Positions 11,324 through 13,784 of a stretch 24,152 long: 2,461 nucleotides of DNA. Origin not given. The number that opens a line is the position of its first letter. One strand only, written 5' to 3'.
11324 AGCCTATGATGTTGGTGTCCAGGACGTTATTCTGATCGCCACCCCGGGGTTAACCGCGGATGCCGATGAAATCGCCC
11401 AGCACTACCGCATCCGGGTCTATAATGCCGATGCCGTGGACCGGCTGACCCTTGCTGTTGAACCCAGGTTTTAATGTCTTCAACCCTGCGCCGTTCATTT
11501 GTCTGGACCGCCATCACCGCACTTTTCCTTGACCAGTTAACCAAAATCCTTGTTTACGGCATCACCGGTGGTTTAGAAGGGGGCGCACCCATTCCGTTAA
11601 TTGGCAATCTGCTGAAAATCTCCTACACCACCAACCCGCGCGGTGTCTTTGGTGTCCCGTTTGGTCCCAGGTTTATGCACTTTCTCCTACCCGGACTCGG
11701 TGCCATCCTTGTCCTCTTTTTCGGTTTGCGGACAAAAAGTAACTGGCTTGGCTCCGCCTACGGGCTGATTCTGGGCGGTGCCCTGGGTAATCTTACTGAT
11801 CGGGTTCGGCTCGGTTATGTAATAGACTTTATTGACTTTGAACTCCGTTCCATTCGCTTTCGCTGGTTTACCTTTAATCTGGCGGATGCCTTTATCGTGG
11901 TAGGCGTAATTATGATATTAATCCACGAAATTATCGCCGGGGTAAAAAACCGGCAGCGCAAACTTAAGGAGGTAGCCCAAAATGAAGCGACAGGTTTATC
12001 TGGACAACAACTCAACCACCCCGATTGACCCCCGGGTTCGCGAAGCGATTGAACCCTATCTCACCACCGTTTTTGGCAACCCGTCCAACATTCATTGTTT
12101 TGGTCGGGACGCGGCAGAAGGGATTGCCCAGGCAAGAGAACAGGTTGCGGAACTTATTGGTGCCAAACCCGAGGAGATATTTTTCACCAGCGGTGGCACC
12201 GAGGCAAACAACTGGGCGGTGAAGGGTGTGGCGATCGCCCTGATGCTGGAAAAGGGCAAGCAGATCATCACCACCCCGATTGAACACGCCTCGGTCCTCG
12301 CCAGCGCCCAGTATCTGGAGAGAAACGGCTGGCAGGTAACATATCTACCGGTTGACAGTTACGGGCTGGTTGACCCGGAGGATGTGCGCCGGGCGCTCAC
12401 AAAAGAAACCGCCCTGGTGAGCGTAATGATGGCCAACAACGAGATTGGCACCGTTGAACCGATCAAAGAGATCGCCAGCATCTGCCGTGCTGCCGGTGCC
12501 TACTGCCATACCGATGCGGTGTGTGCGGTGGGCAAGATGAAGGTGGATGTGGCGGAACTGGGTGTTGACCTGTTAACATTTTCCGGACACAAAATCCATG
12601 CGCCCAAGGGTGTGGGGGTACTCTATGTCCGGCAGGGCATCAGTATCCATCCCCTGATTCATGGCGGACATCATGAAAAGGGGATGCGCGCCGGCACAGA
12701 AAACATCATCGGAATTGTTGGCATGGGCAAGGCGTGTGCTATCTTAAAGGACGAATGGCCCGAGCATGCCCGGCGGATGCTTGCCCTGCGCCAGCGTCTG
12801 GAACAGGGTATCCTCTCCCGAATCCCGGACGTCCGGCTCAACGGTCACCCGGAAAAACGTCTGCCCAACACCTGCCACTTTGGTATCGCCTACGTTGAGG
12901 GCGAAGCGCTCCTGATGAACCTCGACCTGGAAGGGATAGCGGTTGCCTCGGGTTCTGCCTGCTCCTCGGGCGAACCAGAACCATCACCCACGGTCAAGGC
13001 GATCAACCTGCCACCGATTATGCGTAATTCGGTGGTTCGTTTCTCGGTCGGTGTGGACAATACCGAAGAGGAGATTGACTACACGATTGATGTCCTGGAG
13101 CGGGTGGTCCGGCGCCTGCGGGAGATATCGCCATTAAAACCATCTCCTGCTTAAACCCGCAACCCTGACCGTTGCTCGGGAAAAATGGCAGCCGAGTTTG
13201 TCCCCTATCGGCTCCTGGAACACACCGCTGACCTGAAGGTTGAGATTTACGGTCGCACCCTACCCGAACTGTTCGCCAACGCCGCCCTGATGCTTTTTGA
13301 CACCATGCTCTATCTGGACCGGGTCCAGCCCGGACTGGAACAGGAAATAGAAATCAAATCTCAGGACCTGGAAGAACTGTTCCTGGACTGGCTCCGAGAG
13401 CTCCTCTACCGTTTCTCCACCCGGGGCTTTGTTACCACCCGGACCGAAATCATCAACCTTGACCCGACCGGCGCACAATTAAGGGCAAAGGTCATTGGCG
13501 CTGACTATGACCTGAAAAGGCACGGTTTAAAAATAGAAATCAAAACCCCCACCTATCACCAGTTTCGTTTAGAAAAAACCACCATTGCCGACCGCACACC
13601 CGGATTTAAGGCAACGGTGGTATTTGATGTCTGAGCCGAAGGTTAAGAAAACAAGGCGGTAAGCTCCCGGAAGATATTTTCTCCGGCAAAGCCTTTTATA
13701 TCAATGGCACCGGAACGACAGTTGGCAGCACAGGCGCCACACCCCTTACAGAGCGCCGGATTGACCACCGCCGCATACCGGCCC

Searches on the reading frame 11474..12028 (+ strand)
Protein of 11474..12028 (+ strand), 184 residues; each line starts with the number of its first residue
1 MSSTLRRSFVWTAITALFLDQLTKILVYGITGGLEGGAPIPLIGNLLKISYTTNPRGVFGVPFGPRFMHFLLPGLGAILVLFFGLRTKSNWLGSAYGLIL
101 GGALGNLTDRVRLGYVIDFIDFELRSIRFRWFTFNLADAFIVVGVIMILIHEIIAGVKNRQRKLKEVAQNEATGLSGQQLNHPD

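Call 12: search_protein_families(library=pfam, proteins=[window:11474-12028:+], max_evalue=0.001)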
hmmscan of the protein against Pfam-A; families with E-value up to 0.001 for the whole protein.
window:11474-12028:+ (184 aa): 1 family
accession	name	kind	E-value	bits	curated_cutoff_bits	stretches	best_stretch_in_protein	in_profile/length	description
PF01252.23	Peptidase_A8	-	1.5e-30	106.7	25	1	13-152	2-140/142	Signal peptidase (SPase) II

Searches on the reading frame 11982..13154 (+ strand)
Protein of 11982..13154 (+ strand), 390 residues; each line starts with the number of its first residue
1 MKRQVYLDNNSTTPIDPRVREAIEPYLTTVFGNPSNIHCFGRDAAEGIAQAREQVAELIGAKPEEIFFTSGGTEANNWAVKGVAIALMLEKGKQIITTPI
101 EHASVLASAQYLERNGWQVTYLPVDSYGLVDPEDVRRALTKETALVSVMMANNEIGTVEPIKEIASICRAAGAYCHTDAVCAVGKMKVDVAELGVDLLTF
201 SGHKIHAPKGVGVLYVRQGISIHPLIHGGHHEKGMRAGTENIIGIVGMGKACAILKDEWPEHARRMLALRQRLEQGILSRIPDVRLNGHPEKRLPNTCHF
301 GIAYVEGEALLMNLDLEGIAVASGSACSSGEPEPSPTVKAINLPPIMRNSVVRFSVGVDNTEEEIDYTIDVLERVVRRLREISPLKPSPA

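Call 12: search_protein_families(library=pfam, proteins=[window:11982-13154:+], max_evalue=0.001)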
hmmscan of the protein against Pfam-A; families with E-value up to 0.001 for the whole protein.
window:11982-13154:+ (390 aa): 4 families
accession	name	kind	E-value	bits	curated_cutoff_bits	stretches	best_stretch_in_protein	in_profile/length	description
PF00266.25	Aminotran_5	-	4e-91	306.2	21.5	1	5-367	1-370/371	Aminotransferase class-V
PF01212.27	Beta_elim_lyase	-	6.8e-11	42.5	27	1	48-219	34-214/288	Beta-eliminating lyase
PF01041.23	DegT_DnrJ_EryC1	-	1.2e-08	35.1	19.8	1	54-201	32-169/360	DegT/DnrJ/EryC1/StrS aminotransferase family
PF01053.26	Cys_Met_Meta_PP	-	1.5e-05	24.2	27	1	51-204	57-198/381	Cys/Met metabolism PLP-dependent enzyme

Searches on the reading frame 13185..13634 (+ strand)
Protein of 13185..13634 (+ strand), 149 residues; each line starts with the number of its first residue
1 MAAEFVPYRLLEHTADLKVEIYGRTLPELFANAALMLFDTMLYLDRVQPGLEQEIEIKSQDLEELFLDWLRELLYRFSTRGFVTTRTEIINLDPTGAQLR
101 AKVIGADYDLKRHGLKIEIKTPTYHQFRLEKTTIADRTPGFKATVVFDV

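Call 12: search_protein_families(library=pfam, proteins=[window:13185-13634:+], max_evalue=0.001)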
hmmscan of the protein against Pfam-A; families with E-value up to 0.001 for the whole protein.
window:13185-13634:+ (149 aa): 1 family
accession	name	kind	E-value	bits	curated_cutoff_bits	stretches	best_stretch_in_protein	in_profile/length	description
PF01951.21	Archease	-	1e-36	126.7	25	1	8-149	1-136/136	Archease protein family (MTH1598/TM1083)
